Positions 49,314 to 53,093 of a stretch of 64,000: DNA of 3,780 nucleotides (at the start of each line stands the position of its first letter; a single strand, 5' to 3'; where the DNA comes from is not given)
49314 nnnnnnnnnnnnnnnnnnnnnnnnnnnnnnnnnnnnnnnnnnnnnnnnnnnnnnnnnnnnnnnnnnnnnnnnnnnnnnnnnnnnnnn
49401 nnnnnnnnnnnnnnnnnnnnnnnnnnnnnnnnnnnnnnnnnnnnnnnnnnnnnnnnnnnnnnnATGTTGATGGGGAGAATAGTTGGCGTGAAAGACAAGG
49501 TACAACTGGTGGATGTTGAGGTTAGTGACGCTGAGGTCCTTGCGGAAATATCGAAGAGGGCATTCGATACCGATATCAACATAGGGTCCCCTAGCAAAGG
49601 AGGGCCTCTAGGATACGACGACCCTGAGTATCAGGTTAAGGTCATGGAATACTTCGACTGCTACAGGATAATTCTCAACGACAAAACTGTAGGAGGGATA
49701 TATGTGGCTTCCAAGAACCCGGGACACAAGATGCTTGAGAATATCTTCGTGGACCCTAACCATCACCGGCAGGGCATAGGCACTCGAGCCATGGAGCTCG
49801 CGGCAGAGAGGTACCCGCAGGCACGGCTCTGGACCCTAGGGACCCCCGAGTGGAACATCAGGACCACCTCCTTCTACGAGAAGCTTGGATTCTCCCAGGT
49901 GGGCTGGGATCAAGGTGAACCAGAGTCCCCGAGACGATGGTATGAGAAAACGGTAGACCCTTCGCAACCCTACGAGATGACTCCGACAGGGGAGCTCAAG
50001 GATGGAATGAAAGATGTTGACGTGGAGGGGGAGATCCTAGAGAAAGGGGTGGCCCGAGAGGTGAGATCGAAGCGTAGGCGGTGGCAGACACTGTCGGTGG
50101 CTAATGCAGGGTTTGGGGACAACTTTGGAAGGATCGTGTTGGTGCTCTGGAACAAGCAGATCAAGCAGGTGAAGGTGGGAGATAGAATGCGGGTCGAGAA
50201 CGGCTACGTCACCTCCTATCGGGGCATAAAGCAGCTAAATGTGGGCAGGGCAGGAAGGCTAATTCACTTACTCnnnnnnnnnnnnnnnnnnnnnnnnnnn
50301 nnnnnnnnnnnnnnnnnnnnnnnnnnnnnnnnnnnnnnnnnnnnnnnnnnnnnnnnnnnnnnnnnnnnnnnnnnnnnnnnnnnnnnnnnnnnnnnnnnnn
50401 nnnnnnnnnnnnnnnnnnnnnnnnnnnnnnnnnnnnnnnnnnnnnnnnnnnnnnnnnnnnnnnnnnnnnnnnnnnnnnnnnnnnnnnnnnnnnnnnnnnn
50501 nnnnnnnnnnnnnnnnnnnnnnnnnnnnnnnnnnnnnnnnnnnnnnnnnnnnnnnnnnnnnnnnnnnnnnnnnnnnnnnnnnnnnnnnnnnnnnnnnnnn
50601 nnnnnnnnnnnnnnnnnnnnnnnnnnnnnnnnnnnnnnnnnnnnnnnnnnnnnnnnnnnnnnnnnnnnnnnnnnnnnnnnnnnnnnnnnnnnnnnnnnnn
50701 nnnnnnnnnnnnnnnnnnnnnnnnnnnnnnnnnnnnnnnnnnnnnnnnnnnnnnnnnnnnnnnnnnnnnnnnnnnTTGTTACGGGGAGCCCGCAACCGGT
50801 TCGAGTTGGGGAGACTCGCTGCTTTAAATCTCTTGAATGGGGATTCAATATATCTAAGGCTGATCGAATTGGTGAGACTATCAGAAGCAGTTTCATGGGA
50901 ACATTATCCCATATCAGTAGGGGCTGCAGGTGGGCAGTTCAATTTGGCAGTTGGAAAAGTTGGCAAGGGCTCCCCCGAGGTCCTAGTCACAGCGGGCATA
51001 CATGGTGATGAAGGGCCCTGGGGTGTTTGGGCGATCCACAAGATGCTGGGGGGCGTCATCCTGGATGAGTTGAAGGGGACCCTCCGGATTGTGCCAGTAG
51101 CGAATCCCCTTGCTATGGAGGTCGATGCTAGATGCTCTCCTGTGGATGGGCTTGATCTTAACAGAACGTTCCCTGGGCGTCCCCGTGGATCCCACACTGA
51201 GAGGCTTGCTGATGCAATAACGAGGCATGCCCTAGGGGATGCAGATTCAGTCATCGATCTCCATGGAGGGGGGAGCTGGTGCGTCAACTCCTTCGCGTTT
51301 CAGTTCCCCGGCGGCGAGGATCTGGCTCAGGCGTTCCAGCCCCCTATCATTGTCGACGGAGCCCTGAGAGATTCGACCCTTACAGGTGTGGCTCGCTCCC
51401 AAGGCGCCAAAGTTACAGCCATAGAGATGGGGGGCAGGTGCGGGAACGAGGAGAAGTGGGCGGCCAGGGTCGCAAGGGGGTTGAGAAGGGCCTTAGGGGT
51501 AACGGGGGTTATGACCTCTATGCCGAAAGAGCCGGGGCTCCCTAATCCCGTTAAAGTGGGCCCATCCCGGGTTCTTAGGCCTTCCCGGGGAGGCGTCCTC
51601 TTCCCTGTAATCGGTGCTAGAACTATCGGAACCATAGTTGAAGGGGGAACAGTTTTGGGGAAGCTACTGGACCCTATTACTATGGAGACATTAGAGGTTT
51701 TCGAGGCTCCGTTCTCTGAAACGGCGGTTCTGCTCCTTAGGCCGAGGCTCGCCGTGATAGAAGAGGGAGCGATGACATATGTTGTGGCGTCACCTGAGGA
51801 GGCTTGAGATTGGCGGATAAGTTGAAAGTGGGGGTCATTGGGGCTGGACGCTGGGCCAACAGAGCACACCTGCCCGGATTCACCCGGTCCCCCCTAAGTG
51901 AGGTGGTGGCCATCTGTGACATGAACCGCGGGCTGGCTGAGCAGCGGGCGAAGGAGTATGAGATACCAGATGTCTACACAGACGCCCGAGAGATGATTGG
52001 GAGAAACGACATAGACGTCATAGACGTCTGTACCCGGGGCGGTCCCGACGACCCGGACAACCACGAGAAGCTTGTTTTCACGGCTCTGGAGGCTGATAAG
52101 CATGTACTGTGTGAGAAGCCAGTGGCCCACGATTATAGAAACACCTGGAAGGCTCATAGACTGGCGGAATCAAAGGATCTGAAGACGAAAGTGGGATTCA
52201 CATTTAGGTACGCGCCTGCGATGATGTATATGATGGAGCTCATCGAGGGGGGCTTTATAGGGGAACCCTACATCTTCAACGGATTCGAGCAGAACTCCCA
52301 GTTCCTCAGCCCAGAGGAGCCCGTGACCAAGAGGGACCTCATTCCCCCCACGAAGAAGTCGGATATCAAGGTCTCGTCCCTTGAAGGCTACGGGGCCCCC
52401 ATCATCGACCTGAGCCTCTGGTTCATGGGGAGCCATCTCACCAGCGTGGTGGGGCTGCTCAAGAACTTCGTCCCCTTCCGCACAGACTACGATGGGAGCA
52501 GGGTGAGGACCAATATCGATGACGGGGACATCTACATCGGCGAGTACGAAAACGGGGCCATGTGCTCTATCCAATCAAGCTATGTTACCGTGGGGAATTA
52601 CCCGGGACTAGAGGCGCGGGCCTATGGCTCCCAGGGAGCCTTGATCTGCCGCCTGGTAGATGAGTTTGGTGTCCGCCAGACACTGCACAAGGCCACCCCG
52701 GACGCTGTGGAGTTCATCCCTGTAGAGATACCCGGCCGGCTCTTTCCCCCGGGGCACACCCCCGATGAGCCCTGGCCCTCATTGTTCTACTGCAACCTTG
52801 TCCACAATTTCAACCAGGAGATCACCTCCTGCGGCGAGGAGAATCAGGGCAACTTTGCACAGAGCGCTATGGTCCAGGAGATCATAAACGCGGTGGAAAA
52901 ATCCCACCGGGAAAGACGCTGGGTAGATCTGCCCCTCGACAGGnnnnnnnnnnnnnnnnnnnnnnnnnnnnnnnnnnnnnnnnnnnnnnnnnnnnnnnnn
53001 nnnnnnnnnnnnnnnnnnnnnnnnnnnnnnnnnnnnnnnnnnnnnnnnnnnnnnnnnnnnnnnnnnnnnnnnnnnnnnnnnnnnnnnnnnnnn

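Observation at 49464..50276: GNAT acetyltransferase fused to a single SSB-type OB fold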

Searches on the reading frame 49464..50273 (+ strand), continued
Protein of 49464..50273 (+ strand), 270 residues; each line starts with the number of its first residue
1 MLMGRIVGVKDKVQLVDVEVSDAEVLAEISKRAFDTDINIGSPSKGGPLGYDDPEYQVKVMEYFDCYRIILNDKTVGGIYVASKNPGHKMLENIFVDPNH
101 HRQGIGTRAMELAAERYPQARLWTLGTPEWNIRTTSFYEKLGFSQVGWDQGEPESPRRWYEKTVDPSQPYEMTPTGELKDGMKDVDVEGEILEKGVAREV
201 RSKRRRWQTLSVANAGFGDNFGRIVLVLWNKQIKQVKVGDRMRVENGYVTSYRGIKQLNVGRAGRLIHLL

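Call 67: search_protein_families(library=pfam, alignment_id=A5, max_evalue=0.00001)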
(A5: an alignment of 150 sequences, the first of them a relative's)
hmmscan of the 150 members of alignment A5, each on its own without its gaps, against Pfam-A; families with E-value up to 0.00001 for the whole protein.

A. member 1, L005:7245-7682:- (146 aa): 0 families

B. families by the number of members that match (of 150 scanned): 124 families (the first 25 are shown)
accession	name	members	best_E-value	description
PF07690.21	MFS_1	7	7.2e-55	Major Facilitator Superfamily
PF08241.18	Methyltransf_11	5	1.7e-25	Methyltransferase domain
PF13847.12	Methyltransf_31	5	1e-24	Methyltransferase domain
PF13649.12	Methyltransf_25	5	1.5e-24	Methyltransferase domain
PF12832.13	MFS_1_like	5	9.4e-19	MFS_1 like family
PF01209.24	Ubie_methyltran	4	6.7e-17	ubiE/COQ5 methyltransferase family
PF08242.18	Methyltransf_12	4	1.3e-15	Methyltransferase domain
PF01135.25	PCMT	4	8.1e-09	Protein-L-isoaspartate(D-aspartate) O-methyltransferase (PCMT)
PF12838.12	Fer4_7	4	7.5e-07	4Fe-4S dicluster domain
PF06277.17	EutA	3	4.4e-139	Ethanolamine utilisation protein EutA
PF00248.27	Aldo_ket_red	3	1.5e-70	Aldo/keto reductase family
PF00005.33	ABC_tran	3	6.4e-31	ABC transporter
PF00107.32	ADH_zinc_N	3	1.5e-19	Zinc-binding dehydrogenase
PF04191.18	PEMT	3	6.8e-15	Phospholipid methyltransferase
PF13489.12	Methyltransf_23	3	2.5e-12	Methyltransferase domain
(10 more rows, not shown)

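Call 68: find_encoding_contigs(protein=P0271, flank=5000, max_places=2)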
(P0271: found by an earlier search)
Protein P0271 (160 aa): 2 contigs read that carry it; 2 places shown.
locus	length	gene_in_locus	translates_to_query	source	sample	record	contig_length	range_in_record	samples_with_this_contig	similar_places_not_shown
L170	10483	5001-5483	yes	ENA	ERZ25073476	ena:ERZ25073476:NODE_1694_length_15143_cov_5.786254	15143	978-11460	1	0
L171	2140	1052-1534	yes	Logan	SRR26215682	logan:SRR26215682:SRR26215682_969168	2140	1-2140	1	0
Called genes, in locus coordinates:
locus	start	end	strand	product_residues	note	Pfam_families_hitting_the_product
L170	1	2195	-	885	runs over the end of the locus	PF14508:GH97_N, PF10566:Glyco_hydro_97, PF14509:GH97_C, PF01850:PIN (weak), PF13470:PIN_3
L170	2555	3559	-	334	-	PF19187:HTH_PafC (weak), PF08220:HTH_DeoR (weak), PF08279:HTH_11, PF13280:WYL, PF25583:WCX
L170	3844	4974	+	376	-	PF00248:Aldo_ket_red, PF13183:Fer4_8 (weak), PF13187:Fer4_9 (weak)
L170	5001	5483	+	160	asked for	PF00583:Acetyltransf_1, PF13673:Acetyltransf_10 (weak), PF13508:Acetyltransf_7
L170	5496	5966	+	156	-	PF06445:GyrI-like, PF14526:Cass2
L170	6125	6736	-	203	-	-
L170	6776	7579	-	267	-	-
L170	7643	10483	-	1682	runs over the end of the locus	PF01546:Peptidase_M20 (faint), PF04389:Peptidase_M28, PF13485:Peptidase_MA_2 (weak), PF04389:Peptidase_M28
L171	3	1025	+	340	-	?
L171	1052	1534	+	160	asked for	PF00583:Acetyltransf_1, PF13673:Acetyltransf_10 (weak), PF13508:Acetyltransf_7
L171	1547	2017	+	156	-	PF06445:GyrI-like, PF14526:Cass2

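Call 69: find_encoding_contigs(protein=P0287, flank=5000, max_places=2)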
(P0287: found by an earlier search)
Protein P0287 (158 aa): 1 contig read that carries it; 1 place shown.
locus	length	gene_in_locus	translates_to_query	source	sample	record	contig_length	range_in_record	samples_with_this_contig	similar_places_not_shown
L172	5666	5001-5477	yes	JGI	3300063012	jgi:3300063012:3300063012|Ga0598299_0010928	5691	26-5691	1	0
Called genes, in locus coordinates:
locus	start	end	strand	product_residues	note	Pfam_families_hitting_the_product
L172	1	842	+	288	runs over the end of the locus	?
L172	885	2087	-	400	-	PF07690:MFS_1, PF00083:Sugar_tr (faint), PF12832:MFS_1_like, PF07690:MFS_1, PF06779:MFS_4 (weak)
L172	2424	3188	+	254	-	PF12079:DUF3558 (weak)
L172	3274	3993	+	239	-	-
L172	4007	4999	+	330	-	PF01926:MMR_HSR1, PF02421:FeoB_N (weak), PF02824:TGS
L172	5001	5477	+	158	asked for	PF00583:Acetyltransf_1, PF13673:Acetyltransf_10, PF13508:Acetyltransf_7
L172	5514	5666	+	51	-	?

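Call 70: find_encoding_contigs(protein=P0138, flank=5000, max_places=3)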
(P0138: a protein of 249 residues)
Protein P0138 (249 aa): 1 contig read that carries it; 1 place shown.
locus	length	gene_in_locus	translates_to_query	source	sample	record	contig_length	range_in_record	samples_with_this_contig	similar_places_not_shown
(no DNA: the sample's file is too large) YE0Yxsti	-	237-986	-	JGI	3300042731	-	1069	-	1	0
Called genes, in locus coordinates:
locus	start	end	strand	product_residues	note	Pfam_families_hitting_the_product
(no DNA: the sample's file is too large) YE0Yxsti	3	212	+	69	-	?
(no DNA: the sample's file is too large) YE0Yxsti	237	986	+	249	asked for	PF00583:Acetyltransf_1, PF13673:Acetyltransf_10 (weak), PF13508:Acetyltransf_7, PF04434:SWIM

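Call 73: search_protein_families(library=pfam, alignment_id=A6, max_evalue=0.00001)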
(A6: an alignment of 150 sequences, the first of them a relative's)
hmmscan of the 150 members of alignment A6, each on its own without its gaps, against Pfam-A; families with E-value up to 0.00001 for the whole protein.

A. member 1, L090:4056-4289:- (78 aa): 0 families

B. families by the number of members that match (of 150 scanned): 109 families (the first 25 are shown)
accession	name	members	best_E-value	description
PF00005.33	ABC_tran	8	1.6e-19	ABC transporter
PF13280.12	WYL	6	1.3e-23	WYL domain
PF08279.18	HTH_11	6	6.3e-19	HTH domain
PF25583.1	WCX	6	2.5e-14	WCX domain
PF19187.6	HTH_PafC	6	5.1e-08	PafC helix-turn-helix domain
PF02463.25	SMC_N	5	3.6e-11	RecF/RecN/SMC N terminal domain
PF08220.18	HTH_DeoR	5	3.8e-08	DeoR-like helix-turn-helix domain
PF12675.12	DUF3795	4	3.3e-15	Protein of unknown function (DUF3795)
PF04055.27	Radical_SAM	4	3.1e-14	Radical SAM superfamily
PF13561.12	adh_short_C2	3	3.8e-64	Enoyl-(Acyl carrier protein) reductase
PF17760.6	UvrA_inter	3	1.4e-36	UvrA interaction domain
PF17755.6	UvrA_DNA-bind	3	4.6e-35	UvrA DNA-binding domain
PF13527.13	Acetyltransf_9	3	2.8e-22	Acetyltransferase (GNAT) domain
PF14526.11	Cass2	3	2.5e-16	Integron-associated effector binding protein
PF06445.20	GyrI-like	3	7.4e-16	GyrI-like small molecule binding domain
PF00583.31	Acetyltransf_1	2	9.5e-19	Acetyltransferase (GNAT) family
PF13508.13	Acetyltransf_7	2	2.1e-13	Acetyltransferase (GNAT) domain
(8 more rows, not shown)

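Call 78: find_encoding_contigs(protein=P0142, flank=4000, max_places=2)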
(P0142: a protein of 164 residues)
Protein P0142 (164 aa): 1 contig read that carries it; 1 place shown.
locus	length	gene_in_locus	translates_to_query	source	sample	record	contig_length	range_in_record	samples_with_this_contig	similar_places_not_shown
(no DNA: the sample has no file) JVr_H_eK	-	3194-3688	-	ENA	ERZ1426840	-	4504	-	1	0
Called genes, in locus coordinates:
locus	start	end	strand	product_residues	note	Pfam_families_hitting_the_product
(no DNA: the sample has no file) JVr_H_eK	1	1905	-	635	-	?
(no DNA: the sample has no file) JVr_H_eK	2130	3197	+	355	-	PF13187:Fer4_9 (faint), PF25160:LdpA_Fe-S-bd (faint), PF00037:Fer4 (weak), PF12837:Fer4_6 (faint), PF12838:Fer4_7 (faint), PF13484:Fer4_16 (faint), PF14697:Fer4_21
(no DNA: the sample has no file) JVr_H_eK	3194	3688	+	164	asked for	PF00583:Acetyltransf_1, PF13508:Acetyltransf_7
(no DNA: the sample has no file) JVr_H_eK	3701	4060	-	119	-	PF07883:Cupin_2, PF02311:AraC_binding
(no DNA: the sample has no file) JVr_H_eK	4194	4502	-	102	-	?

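Call 79: find_encoding_contigs(protein=P0155, flank=4000, max_places=3)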
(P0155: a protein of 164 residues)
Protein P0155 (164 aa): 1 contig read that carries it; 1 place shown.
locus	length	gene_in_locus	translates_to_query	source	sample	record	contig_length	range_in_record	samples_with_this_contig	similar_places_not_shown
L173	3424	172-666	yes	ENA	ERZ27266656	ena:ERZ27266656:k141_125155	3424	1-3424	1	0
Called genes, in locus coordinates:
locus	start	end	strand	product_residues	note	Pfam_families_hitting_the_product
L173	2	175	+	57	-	?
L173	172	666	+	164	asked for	PF00583:Acetyltransf_1, PF13673:Acetyltransf_10 (weak), PF13508:Acetyltransf_7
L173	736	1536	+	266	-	PF11716:MDMPI_N, PF02036:SCP2 (weak)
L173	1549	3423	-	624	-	?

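Call 80: find_encoding_contigs(protein=P0176, flank=4000, max_places=2)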
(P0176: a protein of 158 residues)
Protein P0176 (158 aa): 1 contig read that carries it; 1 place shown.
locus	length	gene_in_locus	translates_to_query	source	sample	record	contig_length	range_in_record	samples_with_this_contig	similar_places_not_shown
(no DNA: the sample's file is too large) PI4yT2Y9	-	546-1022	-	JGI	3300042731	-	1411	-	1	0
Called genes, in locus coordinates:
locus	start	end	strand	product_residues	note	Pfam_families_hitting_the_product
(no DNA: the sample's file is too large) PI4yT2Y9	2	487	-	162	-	?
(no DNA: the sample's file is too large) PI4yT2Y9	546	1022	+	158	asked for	PF00583:Acetyltransf_1, PF13673:Acetyltransf_10, PF13508:Acetyltransf_7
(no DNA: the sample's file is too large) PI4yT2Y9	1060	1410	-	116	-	?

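Call 81: find_encoding_contigs(protein=P0175, flank=4000, max_places=2)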
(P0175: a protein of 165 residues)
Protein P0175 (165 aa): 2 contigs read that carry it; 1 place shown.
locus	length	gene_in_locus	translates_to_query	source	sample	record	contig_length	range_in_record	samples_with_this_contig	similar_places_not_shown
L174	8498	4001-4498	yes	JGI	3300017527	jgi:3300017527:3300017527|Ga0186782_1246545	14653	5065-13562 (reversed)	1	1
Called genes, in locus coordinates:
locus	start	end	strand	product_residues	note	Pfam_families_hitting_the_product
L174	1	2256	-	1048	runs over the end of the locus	PF25778:DUF7948, PF22352:K319L-like_PKD (faint), PF06739:SBBP (weak)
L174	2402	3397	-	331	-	PF00296:Bac_luciferase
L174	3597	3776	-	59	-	PF00294:PfkB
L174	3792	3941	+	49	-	-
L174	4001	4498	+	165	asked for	PF00583:Acetyltransf_1, PF13673:Acetyltransf_10 (weak), PF13508:Acetyltransf_7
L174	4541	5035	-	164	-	-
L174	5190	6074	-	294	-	PF00795:CN_hydrolase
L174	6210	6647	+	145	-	PF00383:dCMP_cyt_deam_1, PF14437:MafB19-deam, PF14439:Bd3614-deam (faint)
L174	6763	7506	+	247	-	-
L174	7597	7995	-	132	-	PF05168:HEPN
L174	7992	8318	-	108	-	PF01909:NTP_transf_2, PF18765:Polbeta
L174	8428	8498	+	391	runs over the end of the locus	PF07690:MFS_1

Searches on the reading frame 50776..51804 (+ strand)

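Call 10: search_protein_families(library=pfam, proteins=[window:50776-51804:+], max_evalue=0.001)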
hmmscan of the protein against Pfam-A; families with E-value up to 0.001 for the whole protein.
window:50776-51804:+ (343 aa): 1 family
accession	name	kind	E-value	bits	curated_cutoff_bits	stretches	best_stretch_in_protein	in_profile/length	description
PF24827.1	AstE_AspA_cat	-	2.8e-26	92.7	25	1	67-239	3-188/192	Succinylglutamate desuccinylase/Aspartoacylase catalytic domain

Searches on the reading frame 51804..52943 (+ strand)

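Call 10: search_protein_families(library=pfam, proteins=[window:51804-52943:+], max_evalue=0.001)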
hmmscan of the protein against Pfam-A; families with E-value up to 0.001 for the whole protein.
window:51804-52943:+ (380 aa): 3 families
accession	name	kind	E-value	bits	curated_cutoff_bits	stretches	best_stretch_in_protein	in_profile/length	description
PF01408.29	GFO_IDH_MocA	-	1.9e-22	80.6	24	1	7-132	1-120/120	Oxidoreductase family, NAD-binding Rossmann fold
PF22725.1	GFO_IDH_MocA_C3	-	2.7e-08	34.3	27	1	143-280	4-123/124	GFO/IDH/MocA C-terminal domain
PF02894.22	GFO_IDH_MocA_C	-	8.2e-06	26.2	22.9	1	200-376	50-218/218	Oxidoreductase family, C-terminal alpha/beta domain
